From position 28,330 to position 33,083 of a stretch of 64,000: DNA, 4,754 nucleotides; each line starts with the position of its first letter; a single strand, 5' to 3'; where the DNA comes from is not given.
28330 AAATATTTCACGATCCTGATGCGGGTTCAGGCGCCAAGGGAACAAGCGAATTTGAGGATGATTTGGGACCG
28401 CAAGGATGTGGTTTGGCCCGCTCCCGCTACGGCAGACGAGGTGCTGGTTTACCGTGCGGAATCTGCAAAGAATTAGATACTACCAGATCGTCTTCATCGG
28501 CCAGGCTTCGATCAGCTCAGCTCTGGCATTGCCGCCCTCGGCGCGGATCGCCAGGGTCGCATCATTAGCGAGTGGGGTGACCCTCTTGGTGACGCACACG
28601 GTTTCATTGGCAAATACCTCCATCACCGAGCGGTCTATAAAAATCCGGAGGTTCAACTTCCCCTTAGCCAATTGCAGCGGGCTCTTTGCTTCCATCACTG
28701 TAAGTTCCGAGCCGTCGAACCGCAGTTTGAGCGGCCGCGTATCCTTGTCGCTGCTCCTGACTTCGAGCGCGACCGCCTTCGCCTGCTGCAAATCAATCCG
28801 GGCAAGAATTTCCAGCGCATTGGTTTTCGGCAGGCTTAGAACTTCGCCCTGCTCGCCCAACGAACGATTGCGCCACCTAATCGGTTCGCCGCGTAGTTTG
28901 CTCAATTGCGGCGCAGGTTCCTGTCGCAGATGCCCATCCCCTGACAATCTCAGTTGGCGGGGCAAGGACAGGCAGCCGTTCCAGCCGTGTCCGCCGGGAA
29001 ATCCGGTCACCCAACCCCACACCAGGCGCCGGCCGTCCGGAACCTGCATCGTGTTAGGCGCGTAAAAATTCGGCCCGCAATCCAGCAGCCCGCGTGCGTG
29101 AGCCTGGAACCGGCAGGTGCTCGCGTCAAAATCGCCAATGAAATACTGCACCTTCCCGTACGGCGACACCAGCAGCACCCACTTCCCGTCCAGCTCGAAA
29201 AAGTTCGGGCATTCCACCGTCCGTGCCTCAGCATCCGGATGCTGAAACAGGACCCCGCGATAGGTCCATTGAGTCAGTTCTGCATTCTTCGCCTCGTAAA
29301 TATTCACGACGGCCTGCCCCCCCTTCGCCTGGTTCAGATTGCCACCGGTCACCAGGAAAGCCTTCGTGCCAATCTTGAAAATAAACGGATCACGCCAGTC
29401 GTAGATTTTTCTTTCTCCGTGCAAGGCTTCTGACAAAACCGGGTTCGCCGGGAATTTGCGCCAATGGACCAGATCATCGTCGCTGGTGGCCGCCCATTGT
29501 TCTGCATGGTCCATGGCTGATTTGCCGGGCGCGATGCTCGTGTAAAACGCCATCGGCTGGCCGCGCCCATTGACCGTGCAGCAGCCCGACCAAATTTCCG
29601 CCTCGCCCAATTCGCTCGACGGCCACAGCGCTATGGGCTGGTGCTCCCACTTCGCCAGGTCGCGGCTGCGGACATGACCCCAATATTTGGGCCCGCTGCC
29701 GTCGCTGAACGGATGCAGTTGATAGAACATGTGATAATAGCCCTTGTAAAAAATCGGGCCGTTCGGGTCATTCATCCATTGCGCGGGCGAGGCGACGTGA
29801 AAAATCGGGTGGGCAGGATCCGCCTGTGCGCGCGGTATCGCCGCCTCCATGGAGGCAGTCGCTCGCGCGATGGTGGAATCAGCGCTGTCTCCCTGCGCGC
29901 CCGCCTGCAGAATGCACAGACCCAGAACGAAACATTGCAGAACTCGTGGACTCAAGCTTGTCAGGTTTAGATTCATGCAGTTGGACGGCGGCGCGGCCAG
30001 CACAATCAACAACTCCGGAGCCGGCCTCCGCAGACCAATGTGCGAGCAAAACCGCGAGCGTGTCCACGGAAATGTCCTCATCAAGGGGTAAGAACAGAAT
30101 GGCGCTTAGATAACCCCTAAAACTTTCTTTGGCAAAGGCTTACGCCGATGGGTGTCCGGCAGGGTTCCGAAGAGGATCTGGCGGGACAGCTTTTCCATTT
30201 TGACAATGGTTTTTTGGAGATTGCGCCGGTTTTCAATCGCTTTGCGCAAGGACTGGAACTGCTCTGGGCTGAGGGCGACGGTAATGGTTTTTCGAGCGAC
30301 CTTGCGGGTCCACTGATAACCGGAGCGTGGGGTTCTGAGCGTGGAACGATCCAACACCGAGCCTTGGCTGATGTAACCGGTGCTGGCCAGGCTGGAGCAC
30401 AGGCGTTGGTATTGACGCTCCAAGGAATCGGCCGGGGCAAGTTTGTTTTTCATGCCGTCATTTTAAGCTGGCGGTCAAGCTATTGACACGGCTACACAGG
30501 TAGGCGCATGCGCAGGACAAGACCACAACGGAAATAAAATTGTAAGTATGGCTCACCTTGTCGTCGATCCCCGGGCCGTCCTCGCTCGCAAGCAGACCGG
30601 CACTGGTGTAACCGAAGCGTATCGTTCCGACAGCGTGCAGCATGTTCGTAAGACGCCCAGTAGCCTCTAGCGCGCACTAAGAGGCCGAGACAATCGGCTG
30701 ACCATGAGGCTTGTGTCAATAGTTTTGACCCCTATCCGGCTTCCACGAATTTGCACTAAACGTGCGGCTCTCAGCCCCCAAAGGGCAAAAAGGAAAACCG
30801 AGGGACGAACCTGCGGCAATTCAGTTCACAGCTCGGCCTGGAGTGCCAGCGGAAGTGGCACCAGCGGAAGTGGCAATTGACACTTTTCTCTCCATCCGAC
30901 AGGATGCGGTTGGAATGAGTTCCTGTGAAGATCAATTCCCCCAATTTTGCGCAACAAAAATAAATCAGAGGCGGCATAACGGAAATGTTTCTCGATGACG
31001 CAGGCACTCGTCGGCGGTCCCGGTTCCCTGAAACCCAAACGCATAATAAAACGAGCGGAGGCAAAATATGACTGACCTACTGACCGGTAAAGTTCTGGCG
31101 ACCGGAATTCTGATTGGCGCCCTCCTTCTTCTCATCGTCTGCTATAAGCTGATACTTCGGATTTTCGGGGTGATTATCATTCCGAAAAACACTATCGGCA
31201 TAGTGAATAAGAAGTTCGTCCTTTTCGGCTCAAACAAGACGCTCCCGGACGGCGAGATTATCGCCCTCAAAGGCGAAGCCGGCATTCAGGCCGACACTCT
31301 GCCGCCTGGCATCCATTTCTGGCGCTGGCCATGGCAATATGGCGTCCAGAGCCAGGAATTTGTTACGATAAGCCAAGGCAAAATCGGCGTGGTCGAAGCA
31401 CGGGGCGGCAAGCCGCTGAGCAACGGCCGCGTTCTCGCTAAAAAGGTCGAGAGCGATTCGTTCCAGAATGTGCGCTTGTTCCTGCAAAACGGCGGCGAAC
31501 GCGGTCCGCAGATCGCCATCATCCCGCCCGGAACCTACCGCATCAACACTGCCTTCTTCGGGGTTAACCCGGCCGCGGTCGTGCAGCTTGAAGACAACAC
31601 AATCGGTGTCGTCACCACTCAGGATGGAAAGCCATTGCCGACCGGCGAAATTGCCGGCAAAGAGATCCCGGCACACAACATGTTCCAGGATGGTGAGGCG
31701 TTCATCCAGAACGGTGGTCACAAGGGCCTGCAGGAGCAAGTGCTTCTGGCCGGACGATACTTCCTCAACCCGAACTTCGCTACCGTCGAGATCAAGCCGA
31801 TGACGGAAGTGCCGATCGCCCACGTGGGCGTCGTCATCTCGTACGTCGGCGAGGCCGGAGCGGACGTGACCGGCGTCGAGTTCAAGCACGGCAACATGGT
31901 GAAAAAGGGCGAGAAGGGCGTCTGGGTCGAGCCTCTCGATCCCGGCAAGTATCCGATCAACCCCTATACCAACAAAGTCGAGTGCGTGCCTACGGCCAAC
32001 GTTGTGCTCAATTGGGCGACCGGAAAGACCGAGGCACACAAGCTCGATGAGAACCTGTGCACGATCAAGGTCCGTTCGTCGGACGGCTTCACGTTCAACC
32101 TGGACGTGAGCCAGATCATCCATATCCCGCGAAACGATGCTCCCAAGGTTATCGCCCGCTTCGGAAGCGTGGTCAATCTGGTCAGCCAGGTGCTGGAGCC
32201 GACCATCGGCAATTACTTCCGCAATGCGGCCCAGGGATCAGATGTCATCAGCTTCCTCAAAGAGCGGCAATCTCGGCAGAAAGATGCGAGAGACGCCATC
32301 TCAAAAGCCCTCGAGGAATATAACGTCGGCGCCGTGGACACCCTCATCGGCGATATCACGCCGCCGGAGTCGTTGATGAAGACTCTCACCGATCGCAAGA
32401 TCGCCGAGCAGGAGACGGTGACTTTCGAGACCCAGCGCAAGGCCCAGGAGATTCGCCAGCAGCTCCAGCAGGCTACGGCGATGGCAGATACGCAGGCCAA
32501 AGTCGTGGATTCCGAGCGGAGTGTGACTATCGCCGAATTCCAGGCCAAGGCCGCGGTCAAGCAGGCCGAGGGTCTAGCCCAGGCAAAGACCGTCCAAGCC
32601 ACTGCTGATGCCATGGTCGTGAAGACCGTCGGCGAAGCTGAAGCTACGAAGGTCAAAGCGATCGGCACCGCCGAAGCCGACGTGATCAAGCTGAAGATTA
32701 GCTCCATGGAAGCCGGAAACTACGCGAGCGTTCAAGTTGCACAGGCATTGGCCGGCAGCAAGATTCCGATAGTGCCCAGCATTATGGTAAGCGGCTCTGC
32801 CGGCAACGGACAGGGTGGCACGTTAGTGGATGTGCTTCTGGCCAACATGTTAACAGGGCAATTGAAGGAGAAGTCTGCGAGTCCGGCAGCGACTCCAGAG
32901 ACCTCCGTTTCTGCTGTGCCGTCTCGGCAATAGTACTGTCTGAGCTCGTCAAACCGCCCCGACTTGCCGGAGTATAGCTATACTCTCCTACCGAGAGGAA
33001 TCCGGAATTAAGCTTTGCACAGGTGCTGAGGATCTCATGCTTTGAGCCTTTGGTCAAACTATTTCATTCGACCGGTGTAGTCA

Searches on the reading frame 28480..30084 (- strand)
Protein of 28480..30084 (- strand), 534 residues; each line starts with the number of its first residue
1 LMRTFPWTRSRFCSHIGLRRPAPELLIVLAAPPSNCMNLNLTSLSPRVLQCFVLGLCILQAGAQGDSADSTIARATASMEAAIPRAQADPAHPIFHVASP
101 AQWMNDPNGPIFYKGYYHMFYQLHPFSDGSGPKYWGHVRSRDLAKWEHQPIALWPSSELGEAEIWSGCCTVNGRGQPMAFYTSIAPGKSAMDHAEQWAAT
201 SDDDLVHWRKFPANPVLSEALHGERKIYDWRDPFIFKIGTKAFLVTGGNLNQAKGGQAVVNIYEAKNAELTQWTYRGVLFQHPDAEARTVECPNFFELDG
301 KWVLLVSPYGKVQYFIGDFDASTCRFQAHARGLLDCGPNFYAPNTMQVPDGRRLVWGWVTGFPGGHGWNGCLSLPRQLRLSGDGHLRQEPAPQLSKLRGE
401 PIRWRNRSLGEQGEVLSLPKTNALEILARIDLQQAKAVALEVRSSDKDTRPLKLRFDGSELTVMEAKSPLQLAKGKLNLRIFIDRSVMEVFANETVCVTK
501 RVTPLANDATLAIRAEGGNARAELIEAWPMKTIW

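Call 50: search_protein_families(library=pfam, proteins=[window:28480-30084:-], max_evalue=0.00001)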
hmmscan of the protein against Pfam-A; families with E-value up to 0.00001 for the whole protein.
window:28480-30084:- (534 aa): 2 families
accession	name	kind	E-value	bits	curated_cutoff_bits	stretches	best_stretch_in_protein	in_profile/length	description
PF00251.26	Glyco_hydro_32N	-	5.7e-70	236.7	22.1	1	96-390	1-307/307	Glycosyl hydrolases family 32 N-terminal domain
PF08244.19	Glyco_hydro_32C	-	1.1e-14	55.2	21.9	1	395-528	3-157/158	Glycosyl hydrolases family 32 C terminal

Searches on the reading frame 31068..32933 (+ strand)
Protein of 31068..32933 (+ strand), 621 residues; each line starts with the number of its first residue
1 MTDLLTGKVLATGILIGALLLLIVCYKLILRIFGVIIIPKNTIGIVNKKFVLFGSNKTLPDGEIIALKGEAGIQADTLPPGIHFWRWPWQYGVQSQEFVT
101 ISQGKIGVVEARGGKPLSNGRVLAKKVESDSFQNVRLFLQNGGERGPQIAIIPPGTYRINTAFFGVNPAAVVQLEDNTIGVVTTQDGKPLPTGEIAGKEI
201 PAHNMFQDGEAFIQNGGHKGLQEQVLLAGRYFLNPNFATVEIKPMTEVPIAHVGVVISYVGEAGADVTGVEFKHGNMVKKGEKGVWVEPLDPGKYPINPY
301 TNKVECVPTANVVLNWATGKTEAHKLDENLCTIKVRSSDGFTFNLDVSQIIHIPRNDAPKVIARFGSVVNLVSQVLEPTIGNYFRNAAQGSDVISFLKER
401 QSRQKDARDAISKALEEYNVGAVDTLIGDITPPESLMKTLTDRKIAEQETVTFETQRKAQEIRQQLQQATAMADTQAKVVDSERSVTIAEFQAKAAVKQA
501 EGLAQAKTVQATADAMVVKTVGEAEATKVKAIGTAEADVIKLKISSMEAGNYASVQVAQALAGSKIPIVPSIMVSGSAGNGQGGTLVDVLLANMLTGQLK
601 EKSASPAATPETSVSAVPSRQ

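Call 50: search_protein_families(library=pfam, proteins=[window:31068-32933:+], max_evalue=0.00001)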
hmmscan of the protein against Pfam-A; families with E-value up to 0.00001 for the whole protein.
window:31068-32933:+ (621 aa): 1 family
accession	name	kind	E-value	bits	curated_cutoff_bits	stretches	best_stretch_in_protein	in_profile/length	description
PF01145.31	Band_7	-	4.8e-26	92.3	23.6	1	279-461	19-166/176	SPFH domain / Band 7 family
